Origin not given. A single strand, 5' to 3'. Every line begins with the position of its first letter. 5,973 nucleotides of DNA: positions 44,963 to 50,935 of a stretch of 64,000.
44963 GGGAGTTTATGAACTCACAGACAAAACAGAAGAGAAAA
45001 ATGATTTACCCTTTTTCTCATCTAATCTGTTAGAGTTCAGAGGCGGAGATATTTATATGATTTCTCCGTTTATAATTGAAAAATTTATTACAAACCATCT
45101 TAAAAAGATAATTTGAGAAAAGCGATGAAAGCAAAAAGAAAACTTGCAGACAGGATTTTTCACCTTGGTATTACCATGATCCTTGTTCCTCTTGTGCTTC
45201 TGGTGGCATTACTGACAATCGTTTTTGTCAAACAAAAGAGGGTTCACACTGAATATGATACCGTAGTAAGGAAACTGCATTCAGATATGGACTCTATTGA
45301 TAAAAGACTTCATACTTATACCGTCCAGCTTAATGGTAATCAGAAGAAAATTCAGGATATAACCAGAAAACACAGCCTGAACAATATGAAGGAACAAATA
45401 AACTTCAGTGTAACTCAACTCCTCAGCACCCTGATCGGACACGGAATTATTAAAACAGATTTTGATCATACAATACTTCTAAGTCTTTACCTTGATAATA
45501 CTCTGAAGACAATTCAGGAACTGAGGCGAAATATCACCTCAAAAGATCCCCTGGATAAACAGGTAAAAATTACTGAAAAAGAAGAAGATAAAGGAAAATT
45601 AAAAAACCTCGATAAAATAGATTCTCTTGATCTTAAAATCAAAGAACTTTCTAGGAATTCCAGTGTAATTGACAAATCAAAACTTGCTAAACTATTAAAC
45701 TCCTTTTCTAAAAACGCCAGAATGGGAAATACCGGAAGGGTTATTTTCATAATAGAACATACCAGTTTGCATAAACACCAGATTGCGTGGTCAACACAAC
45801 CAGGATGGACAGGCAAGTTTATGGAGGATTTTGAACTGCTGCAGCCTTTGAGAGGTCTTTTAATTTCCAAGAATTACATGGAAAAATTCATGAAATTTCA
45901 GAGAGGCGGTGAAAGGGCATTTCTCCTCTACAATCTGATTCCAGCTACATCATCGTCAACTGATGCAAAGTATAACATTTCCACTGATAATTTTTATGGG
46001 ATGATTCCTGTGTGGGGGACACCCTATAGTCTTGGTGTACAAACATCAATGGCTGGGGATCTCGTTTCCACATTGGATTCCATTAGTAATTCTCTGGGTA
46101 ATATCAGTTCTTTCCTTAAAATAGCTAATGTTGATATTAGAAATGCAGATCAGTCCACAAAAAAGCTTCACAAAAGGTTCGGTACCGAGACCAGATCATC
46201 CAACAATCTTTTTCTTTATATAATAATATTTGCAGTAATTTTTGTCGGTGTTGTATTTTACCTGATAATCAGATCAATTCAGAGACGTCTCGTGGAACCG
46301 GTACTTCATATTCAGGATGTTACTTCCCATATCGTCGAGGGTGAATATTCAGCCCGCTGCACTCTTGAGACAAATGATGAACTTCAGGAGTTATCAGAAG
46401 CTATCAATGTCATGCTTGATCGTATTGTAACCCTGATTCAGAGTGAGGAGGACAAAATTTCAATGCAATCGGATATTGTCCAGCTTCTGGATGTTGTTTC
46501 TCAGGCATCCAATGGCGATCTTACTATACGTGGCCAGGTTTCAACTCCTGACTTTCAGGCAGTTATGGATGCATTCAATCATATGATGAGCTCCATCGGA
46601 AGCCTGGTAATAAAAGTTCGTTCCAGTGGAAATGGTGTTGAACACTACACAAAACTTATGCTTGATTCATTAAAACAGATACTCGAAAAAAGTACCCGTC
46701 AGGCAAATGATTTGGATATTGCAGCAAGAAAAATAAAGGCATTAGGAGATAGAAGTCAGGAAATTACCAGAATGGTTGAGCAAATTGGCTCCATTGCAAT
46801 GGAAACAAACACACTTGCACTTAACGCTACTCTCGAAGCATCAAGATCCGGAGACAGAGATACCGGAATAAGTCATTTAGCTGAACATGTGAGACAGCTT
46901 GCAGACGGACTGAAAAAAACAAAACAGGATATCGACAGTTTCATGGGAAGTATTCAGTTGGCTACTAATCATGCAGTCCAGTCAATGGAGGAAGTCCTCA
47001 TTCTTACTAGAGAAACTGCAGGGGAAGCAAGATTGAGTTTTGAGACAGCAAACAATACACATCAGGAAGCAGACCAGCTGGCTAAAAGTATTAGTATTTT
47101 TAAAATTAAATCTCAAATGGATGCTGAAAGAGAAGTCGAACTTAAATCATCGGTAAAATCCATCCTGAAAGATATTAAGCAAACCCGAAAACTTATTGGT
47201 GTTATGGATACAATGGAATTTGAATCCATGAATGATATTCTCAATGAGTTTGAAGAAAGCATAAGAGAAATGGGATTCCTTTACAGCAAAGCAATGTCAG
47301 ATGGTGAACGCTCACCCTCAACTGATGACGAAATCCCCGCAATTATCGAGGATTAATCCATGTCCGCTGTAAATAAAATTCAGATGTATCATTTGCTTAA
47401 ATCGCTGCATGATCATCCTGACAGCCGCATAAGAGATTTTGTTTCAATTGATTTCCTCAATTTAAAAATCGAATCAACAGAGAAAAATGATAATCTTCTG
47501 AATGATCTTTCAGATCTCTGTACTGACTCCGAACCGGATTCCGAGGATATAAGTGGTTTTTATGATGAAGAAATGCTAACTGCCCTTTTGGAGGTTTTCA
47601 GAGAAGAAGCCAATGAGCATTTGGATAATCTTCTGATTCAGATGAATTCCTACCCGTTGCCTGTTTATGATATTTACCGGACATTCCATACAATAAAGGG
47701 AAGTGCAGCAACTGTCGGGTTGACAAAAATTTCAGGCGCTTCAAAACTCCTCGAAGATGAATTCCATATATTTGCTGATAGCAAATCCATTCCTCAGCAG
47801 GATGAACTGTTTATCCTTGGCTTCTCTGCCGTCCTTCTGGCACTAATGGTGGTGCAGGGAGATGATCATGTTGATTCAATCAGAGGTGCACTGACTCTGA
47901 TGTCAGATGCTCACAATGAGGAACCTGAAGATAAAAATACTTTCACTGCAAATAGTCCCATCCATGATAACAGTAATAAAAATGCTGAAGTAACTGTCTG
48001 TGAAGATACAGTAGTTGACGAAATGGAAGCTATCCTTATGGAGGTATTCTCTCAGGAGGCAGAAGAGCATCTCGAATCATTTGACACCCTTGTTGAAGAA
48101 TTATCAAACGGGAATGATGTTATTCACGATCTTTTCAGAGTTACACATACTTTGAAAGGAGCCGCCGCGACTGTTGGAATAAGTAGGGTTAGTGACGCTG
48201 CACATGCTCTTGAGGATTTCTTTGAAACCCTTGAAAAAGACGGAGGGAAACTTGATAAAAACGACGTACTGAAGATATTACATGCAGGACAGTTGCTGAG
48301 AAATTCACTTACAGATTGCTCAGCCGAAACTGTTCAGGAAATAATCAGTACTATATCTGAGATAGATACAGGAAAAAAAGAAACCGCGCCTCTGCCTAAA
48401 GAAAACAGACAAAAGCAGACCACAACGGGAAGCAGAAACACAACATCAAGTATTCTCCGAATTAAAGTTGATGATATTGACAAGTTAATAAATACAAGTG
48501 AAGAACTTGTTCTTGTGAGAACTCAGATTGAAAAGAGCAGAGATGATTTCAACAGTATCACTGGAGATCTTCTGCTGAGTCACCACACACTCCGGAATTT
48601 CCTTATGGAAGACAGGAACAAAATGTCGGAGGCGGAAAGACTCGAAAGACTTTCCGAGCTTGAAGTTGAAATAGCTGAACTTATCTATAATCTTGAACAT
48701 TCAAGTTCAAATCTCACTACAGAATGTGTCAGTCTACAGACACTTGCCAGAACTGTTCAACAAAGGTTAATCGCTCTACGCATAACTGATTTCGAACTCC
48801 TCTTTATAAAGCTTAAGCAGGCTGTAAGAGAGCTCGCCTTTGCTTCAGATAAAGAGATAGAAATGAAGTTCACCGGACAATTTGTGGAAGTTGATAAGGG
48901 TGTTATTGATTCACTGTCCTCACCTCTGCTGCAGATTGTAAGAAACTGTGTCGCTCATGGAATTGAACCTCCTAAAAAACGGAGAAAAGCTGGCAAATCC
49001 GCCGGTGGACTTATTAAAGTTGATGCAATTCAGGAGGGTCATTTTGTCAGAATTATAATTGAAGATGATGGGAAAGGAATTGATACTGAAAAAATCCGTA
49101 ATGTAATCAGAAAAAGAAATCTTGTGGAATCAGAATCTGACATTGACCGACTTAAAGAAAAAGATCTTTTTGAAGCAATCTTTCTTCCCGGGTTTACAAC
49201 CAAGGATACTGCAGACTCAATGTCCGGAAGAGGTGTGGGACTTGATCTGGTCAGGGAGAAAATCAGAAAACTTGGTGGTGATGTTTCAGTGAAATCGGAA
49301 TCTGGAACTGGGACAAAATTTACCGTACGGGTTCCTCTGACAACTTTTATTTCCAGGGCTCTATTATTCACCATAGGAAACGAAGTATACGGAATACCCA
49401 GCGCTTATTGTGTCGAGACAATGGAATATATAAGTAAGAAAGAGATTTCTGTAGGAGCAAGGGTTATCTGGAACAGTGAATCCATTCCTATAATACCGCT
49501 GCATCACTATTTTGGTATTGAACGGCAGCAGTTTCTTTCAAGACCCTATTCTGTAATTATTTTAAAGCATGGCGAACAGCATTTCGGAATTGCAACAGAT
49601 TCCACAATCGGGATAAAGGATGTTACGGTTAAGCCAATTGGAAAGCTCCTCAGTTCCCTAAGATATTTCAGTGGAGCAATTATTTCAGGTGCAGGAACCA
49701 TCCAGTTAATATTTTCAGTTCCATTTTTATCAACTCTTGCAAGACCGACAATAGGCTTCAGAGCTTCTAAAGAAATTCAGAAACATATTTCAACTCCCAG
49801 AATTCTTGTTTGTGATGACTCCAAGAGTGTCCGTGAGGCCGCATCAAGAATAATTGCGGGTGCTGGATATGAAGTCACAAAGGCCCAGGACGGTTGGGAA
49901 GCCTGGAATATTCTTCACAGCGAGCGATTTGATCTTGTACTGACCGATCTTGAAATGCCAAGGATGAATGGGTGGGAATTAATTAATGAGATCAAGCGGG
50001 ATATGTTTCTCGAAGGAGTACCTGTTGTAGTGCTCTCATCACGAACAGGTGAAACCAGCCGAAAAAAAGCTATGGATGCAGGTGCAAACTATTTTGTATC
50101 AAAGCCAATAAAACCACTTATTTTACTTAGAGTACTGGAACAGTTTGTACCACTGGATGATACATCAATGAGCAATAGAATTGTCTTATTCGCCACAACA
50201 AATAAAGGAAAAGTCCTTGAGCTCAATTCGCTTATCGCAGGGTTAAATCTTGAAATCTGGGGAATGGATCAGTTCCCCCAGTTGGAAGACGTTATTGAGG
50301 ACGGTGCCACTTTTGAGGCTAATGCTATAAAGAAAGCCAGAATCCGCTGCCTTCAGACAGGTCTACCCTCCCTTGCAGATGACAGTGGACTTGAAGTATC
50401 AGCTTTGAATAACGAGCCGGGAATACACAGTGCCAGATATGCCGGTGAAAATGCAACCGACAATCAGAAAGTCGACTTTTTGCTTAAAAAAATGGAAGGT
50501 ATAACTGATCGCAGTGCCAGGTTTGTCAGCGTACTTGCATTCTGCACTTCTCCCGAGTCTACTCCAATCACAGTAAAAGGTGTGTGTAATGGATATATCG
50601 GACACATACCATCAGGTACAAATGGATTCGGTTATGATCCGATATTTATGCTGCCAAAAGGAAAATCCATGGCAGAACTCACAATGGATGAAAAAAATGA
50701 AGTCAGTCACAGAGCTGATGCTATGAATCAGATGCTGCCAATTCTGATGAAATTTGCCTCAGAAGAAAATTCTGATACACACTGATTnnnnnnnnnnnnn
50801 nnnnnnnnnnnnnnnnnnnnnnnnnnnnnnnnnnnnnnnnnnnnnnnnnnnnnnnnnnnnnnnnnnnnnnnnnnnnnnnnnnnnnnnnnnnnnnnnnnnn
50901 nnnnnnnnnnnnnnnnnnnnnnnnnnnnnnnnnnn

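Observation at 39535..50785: MglB-like roadblock + acidic TPR + REC-DUF4388 + CheY + CheW + MCP + CheA operon lacks CheR/CheB: a Frz-like polarity/chemosensory system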

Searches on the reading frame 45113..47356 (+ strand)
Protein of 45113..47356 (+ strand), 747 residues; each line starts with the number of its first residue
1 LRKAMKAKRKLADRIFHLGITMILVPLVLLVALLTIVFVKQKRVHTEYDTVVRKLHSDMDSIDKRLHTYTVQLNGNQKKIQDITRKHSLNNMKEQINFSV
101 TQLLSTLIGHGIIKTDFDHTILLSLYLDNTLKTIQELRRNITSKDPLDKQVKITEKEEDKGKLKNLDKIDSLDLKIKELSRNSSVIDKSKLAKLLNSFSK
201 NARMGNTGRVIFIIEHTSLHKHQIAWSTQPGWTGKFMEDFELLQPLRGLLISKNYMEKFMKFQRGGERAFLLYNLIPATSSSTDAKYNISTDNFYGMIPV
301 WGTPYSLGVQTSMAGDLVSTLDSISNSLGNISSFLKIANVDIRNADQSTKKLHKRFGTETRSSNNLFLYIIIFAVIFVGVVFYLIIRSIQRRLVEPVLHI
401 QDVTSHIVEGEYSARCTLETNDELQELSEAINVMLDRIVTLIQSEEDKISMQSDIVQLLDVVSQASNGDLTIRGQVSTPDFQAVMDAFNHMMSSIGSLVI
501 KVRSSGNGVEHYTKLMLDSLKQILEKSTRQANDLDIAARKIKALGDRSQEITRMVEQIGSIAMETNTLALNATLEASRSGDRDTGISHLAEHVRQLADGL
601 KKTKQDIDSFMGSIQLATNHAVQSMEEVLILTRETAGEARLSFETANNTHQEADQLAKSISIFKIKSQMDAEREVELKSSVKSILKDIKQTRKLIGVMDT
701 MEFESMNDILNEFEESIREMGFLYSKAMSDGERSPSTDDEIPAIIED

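Call 4: search_protein_families(library=pfam, proteins=[window:45113-47356:+], max_evalue=0.01)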
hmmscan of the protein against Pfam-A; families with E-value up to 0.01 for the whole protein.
window:45113-47356:+ (747 aa): 2 families
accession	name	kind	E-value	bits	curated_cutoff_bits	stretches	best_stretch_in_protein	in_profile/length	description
PF00015.26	MCPsignal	-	5.3e-17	62.6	34.6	1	526-683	10-167/172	Methyl-accepting chemotaxis protein (MCP) signalling domain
PF00672.30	HAMP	-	6.3e-10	39.7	25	1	391-439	4-52/53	HAMP domain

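Call 5: search_protein_families(library=ncbifam, proteins=[window:45113-47356:+], max_evalue=0.01)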
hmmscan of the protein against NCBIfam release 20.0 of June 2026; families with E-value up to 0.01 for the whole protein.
window:45113-47356:+ (747 aa): 15 families
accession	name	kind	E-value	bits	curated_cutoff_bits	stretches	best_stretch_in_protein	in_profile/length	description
NF058645.1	MCPCtpMPsAe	equivalog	1.8e-21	76.6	900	1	344-661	184-491/558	methyl-accepting chemotaxis protein CtpM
NF011615.0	PRK15041.1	equivalog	5.6e-14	51.7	947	1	351-611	176-421/554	methyl-accepting chemotaxis protein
NF047851.1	MCPCitTducer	equivalog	1.2e-12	47.7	900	1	368-608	195-417/553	methyl-accepting chemotaxis citrate transducer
NF011622.0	PRK15048.1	equivalog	1e-11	44.7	900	1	373-609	194-417/553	methyl-accepting chemotaxis protein II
NF041847.1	transduc_aer2_vibrio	equivalog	2.2e-11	42.7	1200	1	389-599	451-646/804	aerotaxis transducer Aer2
NF053592.1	HK_near_YfiR_like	equivalog_domain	4.6e-11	42.7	194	1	365-438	145-221/223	sensor histidine kinase, YfiR-like protein-associated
NF050802.1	AspChtxCcaA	equivalog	8.7e-10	37.6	1300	1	405-632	423-646/700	aspartate chemotaxis receptor CcaA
NF007309.0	PRK09793.1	equivalog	8.4e-08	31.6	903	1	362-608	187-414/533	methyl-accepting chemotaxis protein IV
NF038263.1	prot_phos_SiaA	equivalog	2.7e-07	29.5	700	1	367-451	308-392/658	biofilm regulation protein phosphatase SiaA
NF040691.1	MtrAB_MtrB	equivalog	1.4e-05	24.3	450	1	372-453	195-272/507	MtrAB system histidine kinase MtrB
NF007898.0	PRK10604.1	equivalog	1.7e-05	24.2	478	1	371-447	142-214/433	two-component system sensor histidine kinase RstB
NF007896.0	PRK10600.1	equivalog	5.6e-05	22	578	1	370-449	156-234/598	nitrate/nitrite two-component system sensor histidine kinase NarX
NF007837.0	PRK10549.1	equivalog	7.3e-05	21.6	603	1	370-435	169-230/466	envelope stress sensor histidine kinase BaeS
NF012163.2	BaeS_SmeS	equivalog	0.00015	20.8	500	1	369-447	167-239/457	sensor histidine kinase efflux regulator BaeS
NF033092.0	HK_WalK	equivalog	0.00048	18.8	725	1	360-680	172-480/594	cell wall metabolism sensor histidine kinase WalK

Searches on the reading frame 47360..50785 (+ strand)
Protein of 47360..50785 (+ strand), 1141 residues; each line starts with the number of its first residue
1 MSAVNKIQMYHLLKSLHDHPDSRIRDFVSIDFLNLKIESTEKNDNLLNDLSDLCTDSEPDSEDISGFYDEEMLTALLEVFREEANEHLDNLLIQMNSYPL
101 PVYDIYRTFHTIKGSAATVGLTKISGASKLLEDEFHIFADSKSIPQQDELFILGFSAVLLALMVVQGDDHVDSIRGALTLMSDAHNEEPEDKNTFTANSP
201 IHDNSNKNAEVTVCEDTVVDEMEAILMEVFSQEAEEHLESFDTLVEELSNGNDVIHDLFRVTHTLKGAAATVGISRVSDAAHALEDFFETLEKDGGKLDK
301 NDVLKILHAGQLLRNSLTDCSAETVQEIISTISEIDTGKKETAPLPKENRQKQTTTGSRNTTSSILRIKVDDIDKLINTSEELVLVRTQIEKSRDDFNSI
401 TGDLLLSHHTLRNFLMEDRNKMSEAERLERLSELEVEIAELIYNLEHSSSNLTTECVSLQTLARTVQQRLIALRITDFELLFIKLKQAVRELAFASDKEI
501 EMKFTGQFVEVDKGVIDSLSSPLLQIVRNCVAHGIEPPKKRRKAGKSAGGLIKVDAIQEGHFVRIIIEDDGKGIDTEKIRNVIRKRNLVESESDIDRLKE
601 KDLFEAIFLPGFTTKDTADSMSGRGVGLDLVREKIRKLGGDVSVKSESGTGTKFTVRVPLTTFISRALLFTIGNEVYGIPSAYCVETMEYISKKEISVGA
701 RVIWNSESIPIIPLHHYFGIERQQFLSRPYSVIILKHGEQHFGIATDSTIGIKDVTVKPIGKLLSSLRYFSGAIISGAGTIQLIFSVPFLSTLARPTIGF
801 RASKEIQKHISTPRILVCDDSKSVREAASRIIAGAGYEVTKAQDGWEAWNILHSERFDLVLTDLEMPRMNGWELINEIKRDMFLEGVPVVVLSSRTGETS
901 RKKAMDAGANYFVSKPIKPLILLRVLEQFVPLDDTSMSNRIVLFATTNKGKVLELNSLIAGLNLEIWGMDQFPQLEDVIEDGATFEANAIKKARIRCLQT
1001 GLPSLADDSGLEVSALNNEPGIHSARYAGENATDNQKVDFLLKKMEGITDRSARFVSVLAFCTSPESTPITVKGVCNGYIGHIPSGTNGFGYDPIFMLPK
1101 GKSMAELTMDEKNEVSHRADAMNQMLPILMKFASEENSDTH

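Call 4: search_protein_families(library=pfam, proteins=[window:47360-50785:+], max_evalue=0.01)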
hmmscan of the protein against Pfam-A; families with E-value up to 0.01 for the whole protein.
window:47360-50785:+ (1141 aa): 5 families
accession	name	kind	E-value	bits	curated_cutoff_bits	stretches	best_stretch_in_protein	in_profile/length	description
PF01725.21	Ham1p_like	-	6.7e-59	199.4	22.5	1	942-1126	1-184/186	Ham1 family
PF00072.30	Response_reg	-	1.4e-26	93.3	30.2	1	815-923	1-107/111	Response regulator receiver domain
PF01627.28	Hpt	-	4.6e-26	91.3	24.6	2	226-305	2-72/84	Hpt domain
PF02518.31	HATPase_c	-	1.7e-18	67.5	26.4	1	521-661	4-110/111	Histidine kinase-, DNA gyrase B-, and HSP90-like ATPase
PF01584.24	CheW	-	3.7e-15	56.2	23.5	1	667-789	2-132/138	CheW-like domain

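Call 5: search_protein_families(library=ncbifam, proteins=[window:47360-50785:+], max_evalue=0.01)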
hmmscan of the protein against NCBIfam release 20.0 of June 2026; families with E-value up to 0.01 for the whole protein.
window:47360-50785:+ (1141 aa): 129 families (the best 25 are shown)
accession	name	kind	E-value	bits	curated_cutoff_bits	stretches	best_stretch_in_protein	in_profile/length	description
NF041336.1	CheA_Halo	equivalog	2.3e-83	281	950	2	452-787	330-663/666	chemotaxis protein CheA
NF011397.0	PRK14822.1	equivalog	3.2e-67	225.7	234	1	941-1132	3-196/201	XTP/dITP diphosphatase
NF007835.0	PRK10547.1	equivalog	1.2e-61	209.2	793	3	449-795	316-661/670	chemotaxis protein CheA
TIGR00042.1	TIGR00042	equivalog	6.8e-50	169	145.35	1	942-1128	2-182/184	RdgB/HAM1 family non-canonical purine NTP pyrophosphatase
NF002698.0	PRK02491.1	equivalog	1e-44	153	301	1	928-1132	117-323/328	nucleoside-triphosphate diphosphatase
NF011399.0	PRK14824.1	subfamily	1.9e-44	151.5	267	1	942-1133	5-204/206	putative deoxyribonucleotide triphosphate pyrophosphatase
NF011398.0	PRK14823.1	equivalog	1.5e-42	145.6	272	1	942-1130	3-189/191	non-canonical purine NTP diphosphatase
NF011401.0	PRK14826.1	equivalog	1.1e-38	133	268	1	940-1133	9-220/226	putative deoxyribonucleotide triphosphate pyrophosphatase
NF011396.0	PRK14821.1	equivalog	8.5e-29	100.4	203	1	942-1128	3-179/185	XTP/dITP diphosphatase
NF011874.0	PRK15347.1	equivalog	1.2e-26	93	852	2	814-927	692-807/921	two component system sensor kinase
NF011400.0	PRK14825.1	equivalog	5.4e-26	91.6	246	1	941-1132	3-197/199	putative deoxyribonucleotide triphosphate pyrophosphatase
TIGR02956.1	TMAO_torS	equivalog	8.3e-26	90.4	676.5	4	804-930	693-820/967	TMAO reductase system sensor histidine kinase/response regulator TorS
NF008302.0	PRK11091.1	equivalog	5.8e-23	81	838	2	809-957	522-670/779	aerobic respiration two-component sensor histidine kinase ArcB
NF008099.0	PRK10841.1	equivalog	1.8e-22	79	920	2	804-929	816-939/949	two-component system sensor histidine kinase RcsC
NF041947.1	LuxQ_Vibrio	equivalog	1.8e-20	72.4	1200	2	836-929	746-838/843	quorum-sensing autoinducer 2 sensor kinase/phosphatase LuxQ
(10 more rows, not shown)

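Call 38: find_homologous_proteins(query=window:47360-50785:+, max_evalue=1e-10)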
Query window:47360-50785:+ (1141 aa): 293 proteins with E <= 1e-10 among 8000 candidates; the best 120 are listed.
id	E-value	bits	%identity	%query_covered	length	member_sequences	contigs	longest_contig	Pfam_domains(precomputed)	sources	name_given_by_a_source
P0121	0.0e+0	2530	100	100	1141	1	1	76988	PF01584.25,PF02518.32,PF00072.31,PF01627.29,PF01725.22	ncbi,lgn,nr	ncbi:MAG: RdgB/HAM1 family non-canonical purine NTP pyrophosphatase [Deltaproteobacteria bacterium]|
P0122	0.0e+0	1572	61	99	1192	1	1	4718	PF01584.25,PF02518.32,PF00072.31,PF01627.29,PF01725.22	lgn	-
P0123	0.0e+0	1571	61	99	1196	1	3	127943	PF01584.25,PF02518.32,PF00072.31,PF01627.29,PF01725.22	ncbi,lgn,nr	ncbi:RdgB/HAM1 family non-canonical purine NTP pyrophosphatase [Myxococcota bacterium]|nr:RdgB/HAM1 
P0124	0.0e+0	1245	53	94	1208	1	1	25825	PF01584.25,PF02518.32,PF00072.31,PF01627.29,PF01725.22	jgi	jgi:non-canonical purine NTP pyrophosphatase (RdgB/HAM1 family)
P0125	0.0e+0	1200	52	94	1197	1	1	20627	PF01584.25,PF02518.32,PF00072.31,PF01627.29,PF01725.22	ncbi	ncbi:MAG: RdgB/HAM1 family non-canonical purine NTP pyrophosphatase [Myxococcota bacterium]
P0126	0.0e+0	1181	51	94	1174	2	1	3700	PF01584.25,PF02518.32,PF00072.31,PF01627.29,PF01725.22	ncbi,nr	ncbi:MAG: RdgB/HAM1 family non-canonical purine NTP pyrophosphatase, partial [Deltaproteobacteria ba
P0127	0.0e+0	1168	51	94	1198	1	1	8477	PF01584.25,PF02518.32,PF00072.31,PF01627.29,PF01725.22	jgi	jgi:non-canonical purine NTP pyrophosphatase (RdgB/HAM1 family)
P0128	0.0e+0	1102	47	95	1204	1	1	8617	PF01584.25,PF02518.32,PF00072.31,PF01627.29,PF01725.22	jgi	jgi:non-canonical purine NTP pyrophosphatase (RdgB/HAM1 family)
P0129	0.0e+0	1101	47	95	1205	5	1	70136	PF01584.25,PF02518.32,PF00072.31,PF01627.29,PF01725.22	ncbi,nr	ncbi:RdgB/HAM1 family non-canonical purine NTP pyrophosphatase [Myxococcota bacterium]|nr:RdgB/HAM1 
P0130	0.0e+0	1093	47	95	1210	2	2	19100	PF01584.25,PF02518.32,PF00072.31,PF01627.29,PF01725.22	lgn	-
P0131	0.0e+0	1092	47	94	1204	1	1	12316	PF01584.25,PF02518.32,PF00072.31,PF01627.29,PF01725.22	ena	-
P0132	0.0e+0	1090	47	94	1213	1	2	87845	PF01584.25,PF02518.32,PF00072.31,PF01627.29,PF01725.22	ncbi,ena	-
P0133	0.0e+0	1085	47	94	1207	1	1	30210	PF01584.25,PF02518.32,PF00072.31,PF01627.29,PF01725.22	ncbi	-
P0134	0.0e+0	1085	47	95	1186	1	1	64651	PF01584.25,PF02518.32,PF00072.31,PF01627.29,PF01725.22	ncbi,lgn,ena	-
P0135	0.0e+0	1084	47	94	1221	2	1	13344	PF01584.25,PF02518.32,PF00072.31,PF01627.29,PF01725.22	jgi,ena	-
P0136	0.0e+0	1071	47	94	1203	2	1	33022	PF01584.25,PF02518.32,PF00072.31,PF01627.29,PF01725.22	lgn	-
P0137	0.0e+0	1056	46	94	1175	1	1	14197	PF01584.25,PF02518.32,PF00072.31,PF01627.29,PF01725.22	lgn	-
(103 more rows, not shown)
